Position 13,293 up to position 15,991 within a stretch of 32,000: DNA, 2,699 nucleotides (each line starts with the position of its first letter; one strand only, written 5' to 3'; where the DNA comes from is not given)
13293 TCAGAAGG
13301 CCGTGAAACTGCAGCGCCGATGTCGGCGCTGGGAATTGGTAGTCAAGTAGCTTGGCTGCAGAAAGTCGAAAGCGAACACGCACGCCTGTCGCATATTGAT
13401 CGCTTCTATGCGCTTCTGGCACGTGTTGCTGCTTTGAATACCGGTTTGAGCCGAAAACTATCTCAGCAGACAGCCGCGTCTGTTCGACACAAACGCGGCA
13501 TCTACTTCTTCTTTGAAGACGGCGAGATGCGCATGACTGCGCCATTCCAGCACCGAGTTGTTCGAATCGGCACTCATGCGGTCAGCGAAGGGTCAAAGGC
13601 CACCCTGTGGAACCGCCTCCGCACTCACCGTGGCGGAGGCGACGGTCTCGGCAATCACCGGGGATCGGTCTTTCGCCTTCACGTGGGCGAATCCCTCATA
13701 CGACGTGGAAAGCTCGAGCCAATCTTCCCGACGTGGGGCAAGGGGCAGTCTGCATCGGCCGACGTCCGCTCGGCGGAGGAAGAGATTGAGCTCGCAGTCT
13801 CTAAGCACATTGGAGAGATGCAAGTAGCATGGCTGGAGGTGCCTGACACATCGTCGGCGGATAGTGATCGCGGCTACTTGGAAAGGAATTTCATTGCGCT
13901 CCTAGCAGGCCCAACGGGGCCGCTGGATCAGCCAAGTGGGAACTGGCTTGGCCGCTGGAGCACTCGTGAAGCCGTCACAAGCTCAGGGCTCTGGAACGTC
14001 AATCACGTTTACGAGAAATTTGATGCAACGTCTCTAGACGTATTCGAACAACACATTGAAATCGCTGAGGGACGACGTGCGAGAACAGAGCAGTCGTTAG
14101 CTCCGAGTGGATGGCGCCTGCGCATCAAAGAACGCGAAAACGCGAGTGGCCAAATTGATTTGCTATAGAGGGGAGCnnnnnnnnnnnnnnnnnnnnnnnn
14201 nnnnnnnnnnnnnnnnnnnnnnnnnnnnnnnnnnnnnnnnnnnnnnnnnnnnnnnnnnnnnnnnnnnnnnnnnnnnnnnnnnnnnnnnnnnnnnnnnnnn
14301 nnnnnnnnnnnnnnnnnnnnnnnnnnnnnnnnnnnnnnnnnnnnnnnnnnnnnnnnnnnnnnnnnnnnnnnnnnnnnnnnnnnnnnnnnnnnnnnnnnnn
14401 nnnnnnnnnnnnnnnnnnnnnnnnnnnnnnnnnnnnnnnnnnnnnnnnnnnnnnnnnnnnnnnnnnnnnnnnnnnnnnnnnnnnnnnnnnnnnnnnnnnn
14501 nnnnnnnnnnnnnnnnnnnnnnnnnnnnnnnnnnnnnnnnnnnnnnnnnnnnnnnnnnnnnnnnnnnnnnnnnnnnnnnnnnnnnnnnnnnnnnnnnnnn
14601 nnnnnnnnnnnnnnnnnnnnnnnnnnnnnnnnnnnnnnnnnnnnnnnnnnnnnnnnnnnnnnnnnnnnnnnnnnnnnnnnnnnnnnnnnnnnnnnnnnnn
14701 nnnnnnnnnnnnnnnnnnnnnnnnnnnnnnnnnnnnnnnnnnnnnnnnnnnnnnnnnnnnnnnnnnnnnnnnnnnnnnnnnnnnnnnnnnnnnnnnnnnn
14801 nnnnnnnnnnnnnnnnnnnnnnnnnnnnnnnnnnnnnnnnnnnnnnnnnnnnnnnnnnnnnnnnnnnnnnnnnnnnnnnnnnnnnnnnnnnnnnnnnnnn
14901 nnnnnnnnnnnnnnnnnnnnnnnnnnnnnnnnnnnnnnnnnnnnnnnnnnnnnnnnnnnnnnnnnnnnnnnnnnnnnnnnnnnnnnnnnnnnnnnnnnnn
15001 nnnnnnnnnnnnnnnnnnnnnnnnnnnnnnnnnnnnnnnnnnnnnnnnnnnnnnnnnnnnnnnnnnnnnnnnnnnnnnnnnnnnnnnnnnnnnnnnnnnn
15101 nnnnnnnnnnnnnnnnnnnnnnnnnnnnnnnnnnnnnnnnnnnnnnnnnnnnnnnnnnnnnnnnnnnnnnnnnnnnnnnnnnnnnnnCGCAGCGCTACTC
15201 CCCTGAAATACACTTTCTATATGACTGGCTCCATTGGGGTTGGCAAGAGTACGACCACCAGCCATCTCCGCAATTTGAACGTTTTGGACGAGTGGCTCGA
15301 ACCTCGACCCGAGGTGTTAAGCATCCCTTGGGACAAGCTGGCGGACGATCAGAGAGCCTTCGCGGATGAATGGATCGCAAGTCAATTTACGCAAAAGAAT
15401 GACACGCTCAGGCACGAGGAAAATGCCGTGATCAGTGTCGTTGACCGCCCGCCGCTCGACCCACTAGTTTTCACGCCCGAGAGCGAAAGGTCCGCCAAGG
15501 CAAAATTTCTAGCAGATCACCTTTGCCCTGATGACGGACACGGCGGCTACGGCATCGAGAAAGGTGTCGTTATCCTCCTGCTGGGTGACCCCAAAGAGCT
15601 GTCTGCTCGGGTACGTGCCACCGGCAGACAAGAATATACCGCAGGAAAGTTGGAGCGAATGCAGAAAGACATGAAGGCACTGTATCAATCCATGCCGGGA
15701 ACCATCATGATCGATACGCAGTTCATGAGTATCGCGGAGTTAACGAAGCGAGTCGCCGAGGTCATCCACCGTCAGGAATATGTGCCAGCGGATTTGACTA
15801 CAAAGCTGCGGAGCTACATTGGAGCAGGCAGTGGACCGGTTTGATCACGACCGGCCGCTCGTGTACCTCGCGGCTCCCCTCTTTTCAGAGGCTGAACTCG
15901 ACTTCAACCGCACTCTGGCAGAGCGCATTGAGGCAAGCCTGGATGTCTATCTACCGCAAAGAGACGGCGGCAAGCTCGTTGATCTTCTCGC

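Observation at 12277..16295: Four-gene operon (QueC-like / DUF6884-like-GIY-YIG / SIR2-kinase / NDT-like): candidate undescribed nucleotide-centric anti-phage system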

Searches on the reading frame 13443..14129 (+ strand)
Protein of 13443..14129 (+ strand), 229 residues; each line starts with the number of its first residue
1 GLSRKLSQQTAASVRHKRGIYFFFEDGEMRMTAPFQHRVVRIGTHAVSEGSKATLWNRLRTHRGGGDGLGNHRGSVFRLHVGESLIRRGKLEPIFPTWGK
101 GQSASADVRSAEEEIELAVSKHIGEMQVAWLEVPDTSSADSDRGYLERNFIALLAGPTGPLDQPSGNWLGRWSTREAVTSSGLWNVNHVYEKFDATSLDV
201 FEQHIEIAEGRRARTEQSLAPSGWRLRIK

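Call 70: search_solved_structures(query=A5, max_evalue=10, show_alignments=3)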
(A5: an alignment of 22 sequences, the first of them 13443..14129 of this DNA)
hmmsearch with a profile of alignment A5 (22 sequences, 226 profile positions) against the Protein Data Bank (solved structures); distinct sequences matched with E-value up to 10: 5.
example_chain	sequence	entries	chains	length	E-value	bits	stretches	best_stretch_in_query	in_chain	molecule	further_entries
2pei_A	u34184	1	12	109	0.026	17.2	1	143-184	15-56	ORF134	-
2pem_A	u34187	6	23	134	0.035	16.8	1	143-184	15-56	ORF134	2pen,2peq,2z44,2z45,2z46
2pek_A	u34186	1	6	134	0.057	16.1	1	143-184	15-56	ORF134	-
9rqu_AAA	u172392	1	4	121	0.089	15.4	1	89-133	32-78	REM1.1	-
2pej_A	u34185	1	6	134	0.46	13.1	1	149-184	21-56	ORF134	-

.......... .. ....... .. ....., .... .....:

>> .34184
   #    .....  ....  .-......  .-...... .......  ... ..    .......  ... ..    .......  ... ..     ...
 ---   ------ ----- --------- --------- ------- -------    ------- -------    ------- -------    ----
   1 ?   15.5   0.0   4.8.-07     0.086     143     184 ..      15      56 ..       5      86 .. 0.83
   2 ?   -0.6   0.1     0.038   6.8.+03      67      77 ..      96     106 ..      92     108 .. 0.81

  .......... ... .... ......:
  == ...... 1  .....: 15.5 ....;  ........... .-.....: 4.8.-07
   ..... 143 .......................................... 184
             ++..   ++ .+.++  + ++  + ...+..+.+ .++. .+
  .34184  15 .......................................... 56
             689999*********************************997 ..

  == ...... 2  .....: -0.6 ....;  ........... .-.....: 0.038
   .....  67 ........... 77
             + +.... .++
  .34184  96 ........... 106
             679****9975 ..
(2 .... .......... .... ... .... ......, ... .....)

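Call 74: search_protein_families(library=pfam, alignment_id=A5, max_evalue=10)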
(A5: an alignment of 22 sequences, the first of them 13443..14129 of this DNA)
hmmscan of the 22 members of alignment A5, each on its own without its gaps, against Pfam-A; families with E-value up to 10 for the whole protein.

A. member 1, window:13443-14129:+ (229 aa): 0 families

B. families by the number of members that match (of 22 scanned): 5 families
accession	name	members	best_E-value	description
PF13146.11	TRL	2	0.16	TRL-like protein family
PF02563.21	Poly_export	1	0.018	Polysaccharide biosynthesis/export protein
PF17644.7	30K_MP_core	1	0.11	Jelly-roll domain of 30K viral movement proteins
PF25163.1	UBA_RNF31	1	0.14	E3 ubiquitin-protein ligase RNF31, UBA domain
PF00850.24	Hist_deacetyl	1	0.21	Histone deacetylase domain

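Call 86: find_related_loci(query=A5, collection=metagenome_contigs, flank=6000)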
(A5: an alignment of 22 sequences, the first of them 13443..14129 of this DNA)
Query A5 (229 aa) in metagenome_contigs; peptide patterns used: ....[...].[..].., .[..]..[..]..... (x = any residue, [..] = any of these).
600 stretches matched a pattern (row limit reached: there are more); 559 encode a relative of the query (tblastn E <= 1e-3); the best 80 are kept; 80 distinct loci.
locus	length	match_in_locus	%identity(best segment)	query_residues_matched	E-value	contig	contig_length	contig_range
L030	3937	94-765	56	1-224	1e-82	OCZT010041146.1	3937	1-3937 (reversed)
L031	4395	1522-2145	54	17-224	4e-75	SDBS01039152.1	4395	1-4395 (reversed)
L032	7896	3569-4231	51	4-224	3e-74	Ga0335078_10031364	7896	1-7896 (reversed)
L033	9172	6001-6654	47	5-224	2e-70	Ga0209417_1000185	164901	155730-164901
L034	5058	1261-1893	51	17-227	2e-69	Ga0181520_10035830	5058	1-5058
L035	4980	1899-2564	47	1-224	2e-68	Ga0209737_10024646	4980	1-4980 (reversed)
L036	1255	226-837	50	18-221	1e-72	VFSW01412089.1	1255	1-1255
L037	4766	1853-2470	55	19-224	6e-68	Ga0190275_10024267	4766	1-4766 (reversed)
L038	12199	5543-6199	50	6-224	1e-67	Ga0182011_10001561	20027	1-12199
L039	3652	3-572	55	36-224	2e-67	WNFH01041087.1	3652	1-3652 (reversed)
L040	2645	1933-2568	49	17-228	5e-68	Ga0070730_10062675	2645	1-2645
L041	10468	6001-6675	48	1-225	2e-67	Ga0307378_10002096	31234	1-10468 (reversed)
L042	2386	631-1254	50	18-224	3e-67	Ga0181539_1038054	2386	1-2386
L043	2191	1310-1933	50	17-224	5e-67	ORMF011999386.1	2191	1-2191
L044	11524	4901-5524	50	19-226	3e-65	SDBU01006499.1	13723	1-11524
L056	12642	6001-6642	51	1-205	2e-60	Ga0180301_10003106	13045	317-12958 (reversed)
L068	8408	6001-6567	54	17-205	2e-57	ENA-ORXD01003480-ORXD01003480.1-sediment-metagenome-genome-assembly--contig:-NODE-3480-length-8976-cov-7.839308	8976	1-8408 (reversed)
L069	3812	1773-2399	45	19-229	3e-57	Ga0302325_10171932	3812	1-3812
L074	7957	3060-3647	47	18-207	1e-55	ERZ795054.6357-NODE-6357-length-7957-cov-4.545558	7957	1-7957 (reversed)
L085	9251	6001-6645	49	1-205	2e-55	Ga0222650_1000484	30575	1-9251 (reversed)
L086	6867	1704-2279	49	17-205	5e-55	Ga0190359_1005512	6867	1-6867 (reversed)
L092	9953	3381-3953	51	17-206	1e-54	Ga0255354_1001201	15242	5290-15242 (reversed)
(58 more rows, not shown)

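Call 110: search_protein_families(library=pfam, proteins=[L069:412-1092:+, L034:107-481:+, L034:4181-4930:+, L056:5135-5917:+, L074:2257-2922:+, L086:768-1550:+, L092:2518-3270:+, L085:5482-7215:+, L068:5863-8031:+], max_evalue=0.01)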
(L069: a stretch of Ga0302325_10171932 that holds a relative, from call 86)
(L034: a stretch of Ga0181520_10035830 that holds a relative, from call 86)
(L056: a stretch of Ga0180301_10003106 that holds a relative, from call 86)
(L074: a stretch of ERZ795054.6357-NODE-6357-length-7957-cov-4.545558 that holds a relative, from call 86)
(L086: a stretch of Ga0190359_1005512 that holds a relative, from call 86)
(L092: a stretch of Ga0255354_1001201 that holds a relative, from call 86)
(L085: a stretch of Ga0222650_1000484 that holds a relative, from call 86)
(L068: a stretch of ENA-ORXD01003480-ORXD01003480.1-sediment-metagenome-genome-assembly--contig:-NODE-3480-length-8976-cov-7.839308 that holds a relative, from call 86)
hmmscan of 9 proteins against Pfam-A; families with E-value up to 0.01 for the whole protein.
L069:412-1092:+ (227 aa): 1 family
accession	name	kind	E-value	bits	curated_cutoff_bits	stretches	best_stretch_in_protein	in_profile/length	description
PF00174.25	Oxidored_molyb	-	1e-44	152.5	24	1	65-209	4-169/169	Oxidoreductase molybdopterin binding domain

L034:107-481:+ (125 aa): 3 families
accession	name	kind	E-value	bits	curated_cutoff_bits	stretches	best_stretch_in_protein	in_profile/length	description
PF01230.28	HIT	-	2.4e-24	86.3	21.5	1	14-105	6-97/98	HIT domain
PF11969.13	DcpS_C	-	1.7e-09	38.6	24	1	13-102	13-101/114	Scavenger mRNA decapping enzyme C-term binding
PF04677.20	CwfJ_C_1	-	0.00025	21.3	21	1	6-102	14-108/122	Protein similar to CwfJ C-terminus 1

L034:4181-4930:+ (250 aa): 1 family
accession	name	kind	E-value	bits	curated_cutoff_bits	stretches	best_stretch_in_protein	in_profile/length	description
PF00730.31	HhH-GPD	-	0.0051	17.6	26.2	0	114-208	66-103/108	HhH-GPD superfamily base excision DNA repair protein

L056:5135-5917:+ (261 aa): 3 families
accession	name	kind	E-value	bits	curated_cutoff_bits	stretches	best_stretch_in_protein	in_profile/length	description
PF18731.6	HEPN_Swt1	-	4.7e-15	56.3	27.5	1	124-254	1-114/115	Swt1-like HEPN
PF18725.6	HEPN_SAV2148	-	1.6e-06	28.2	26.4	1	117-256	31-175/216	SAV2148-like HEPN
PF07751.16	Abi_2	-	0.0013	19.5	25.6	1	89-235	47-182/184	Abi-like protein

L074:2257-2922:+ (222 aa): 1 family
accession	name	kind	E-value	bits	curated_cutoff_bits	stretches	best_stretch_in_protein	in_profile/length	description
PF21818.3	DUF6884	-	4.4e-07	30.5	30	1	81-176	16-112/135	Family of unknown function (DUF6884)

L086:768-1550:+ (261 aa): 0 families

L092:2518-3270:+ (251 aa): 2 families
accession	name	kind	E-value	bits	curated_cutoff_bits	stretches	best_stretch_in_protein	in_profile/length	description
PF21818.3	DUF6884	-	3.1e-07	31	30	1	63-133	15-78/135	Family of unknown function (DUF6884)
PF03883.20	H2O2_YaaD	-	0.0001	22.4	29.6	1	56-119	69-129/236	Peroxide stress protein YaaA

L085:5482-7215:+ (578 aa): 1 family
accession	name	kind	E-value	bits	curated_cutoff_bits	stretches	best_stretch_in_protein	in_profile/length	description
PF21818.3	DUF6884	-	1.3e-46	158.5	30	1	20-143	10-135/135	Family of unknown function (DUF6884)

L068:5863-8031:+ (723 aa): 0 families

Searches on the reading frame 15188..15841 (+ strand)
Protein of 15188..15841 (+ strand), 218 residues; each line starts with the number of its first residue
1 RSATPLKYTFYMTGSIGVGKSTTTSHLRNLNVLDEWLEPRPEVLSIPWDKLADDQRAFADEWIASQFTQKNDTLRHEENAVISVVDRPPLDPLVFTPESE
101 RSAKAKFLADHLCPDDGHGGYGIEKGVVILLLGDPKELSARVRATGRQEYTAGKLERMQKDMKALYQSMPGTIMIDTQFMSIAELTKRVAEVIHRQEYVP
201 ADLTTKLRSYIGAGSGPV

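Call 63: search_solved_structures(query=A4, max_evalue=1, show_alignments=3)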
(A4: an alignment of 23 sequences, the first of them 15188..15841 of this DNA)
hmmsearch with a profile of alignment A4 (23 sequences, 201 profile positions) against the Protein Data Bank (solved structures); distinct sequences matched with E-value up to 1: 56.
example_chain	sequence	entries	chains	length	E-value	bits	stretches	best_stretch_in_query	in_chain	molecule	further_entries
4y0a_A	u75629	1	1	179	0.058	16.1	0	6-27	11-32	Shikimate kinase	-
1vhl_A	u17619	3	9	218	0.079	15.7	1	2-27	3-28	Dephospho-CoA kinase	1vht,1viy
1t3h_A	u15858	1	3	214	0.12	15.1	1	3-27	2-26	Dephospho-CoA kinase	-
6ari_A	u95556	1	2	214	0.12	15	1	3-27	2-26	Dephospho-CoA kinase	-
2axp_A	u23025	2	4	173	0.13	15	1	117-189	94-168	hypothetical protein BSU20280 | SPBc2 prophage-derived uncharacterized protein yorR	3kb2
1n3b_A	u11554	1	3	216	0.13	15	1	3-27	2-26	Dephospho-CoA kinase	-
2bdt_A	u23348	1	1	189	0.15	14.8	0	5-23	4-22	BH3686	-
1uf9_A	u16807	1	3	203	0.2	14.3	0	8-25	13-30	TT1252 protein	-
9cx4_A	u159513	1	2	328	0.2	14.3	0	138-195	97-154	Outer membrane protein assembly factor BamA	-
9cx5_A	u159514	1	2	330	0.26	14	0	138-195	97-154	Outer membrane protein assembly factor BamA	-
2if2_A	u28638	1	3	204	0.32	13.7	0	8-27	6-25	Dephospho-CoA kinase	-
1kag_A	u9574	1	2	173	0.36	13.5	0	6-25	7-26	Shikimate kinase I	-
521p_A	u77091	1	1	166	0.44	13.2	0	3-32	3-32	H-RAS P21 PROTEIN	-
9hmr_A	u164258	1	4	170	0.45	13.2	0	3-32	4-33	Isoform 2B of GTPase KRas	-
4d0g_A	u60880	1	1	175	0.45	13.2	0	4-25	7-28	RAS-RELATED PROTEIN RAB-14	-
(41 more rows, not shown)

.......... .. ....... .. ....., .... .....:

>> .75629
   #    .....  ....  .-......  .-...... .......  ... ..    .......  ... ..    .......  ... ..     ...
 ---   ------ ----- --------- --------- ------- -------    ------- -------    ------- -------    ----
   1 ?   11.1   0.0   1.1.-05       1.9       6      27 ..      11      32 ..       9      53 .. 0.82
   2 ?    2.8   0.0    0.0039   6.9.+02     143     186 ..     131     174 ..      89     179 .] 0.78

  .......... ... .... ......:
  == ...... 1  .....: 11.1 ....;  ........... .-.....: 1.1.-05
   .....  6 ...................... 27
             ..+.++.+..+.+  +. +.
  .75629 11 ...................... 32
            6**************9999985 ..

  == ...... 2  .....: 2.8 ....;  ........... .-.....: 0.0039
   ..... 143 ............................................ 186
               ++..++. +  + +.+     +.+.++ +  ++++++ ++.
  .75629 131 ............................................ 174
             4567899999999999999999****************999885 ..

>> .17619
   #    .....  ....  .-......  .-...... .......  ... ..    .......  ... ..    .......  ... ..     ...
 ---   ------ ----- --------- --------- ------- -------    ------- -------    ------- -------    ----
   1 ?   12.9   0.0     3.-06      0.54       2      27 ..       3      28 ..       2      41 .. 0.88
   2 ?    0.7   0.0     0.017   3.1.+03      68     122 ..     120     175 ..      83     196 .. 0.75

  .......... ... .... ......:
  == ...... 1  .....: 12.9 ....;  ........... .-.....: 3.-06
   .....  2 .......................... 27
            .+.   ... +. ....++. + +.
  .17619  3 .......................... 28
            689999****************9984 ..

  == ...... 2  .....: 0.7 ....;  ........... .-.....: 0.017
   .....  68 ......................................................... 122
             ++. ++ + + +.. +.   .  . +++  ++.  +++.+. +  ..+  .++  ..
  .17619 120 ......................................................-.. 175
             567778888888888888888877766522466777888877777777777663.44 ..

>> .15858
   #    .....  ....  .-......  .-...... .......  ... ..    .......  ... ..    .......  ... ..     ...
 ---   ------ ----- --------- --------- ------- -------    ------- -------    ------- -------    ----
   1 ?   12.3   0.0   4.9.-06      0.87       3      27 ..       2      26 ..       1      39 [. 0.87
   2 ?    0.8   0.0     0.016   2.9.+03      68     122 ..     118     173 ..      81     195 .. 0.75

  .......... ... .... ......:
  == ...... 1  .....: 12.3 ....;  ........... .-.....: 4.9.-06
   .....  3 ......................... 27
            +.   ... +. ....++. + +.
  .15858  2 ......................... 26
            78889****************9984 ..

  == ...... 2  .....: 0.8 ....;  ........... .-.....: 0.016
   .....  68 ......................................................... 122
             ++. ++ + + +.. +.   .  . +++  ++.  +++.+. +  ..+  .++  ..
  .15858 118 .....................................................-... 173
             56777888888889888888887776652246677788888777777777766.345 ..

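Call 65: search_protein_families(library=pfam, alignment_id=A4, max_evalue=0.05)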
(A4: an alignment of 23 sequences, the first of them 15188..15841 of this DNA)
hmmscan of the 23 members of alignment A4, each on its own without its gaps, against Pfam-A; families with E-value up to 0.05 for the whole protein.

A. member 1, window:15188-15841:+ (218 aa): 3 families
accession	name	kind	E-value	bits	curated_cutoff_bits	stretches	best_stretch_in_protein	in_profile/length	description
PF13521.12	AAA_28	-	0.00014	22.6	27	1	10-109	2-103/164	AAA domain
PF13401.12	AAA_22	-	0.024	15.4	27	0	11-75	9-65/130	AAA domain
PF13238.12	AAA_18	-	0.026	15.4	29.4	0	13-48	4-44/128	AAA domain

B. families by the number of members that match (of 23 scanned): 28 families (the first 25 are shown)
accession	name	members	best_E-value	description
PF13521.12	AAA_28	23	9.6e-09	AAA domain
PF13238.12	AAA_18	20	2.7e-06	AAA domain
PF13401.12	AAA_22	19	1.8e-05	AAA domain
PF02223.23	Thymidylate_kin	5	0.0088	Thymidylate kinase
PF01712.25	dNK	3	0.00097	Deoxynucleoside kinase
PF13191.12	AAA_16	2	0.0021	AAA ATPase domain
PF01202.28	SKI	2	0.0035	Shikimate kinase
PF13173.12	AAA_14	2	0.0058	AAA domain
PF03193.22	RsgA_GTPase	2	0.017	RsgA GTPase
PF02492.25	cobW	2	0.025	CobW/HypB/UreG, nucleotide-binding domain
PF13555.12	AAA_29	2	0.026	P-loop containing region of AAA domain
PF10236.15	DAP3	2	0.042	Mitochondrial ribosomal death-associated protein 3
PF07471.18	Phage_Nu1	1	0.0033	Phage DNA packaging protein Nu1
PF13481.12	AAA_25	1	0.0049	AAA domain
PF01121.26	CoaE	1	0.0078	Dephospho-CoA kinase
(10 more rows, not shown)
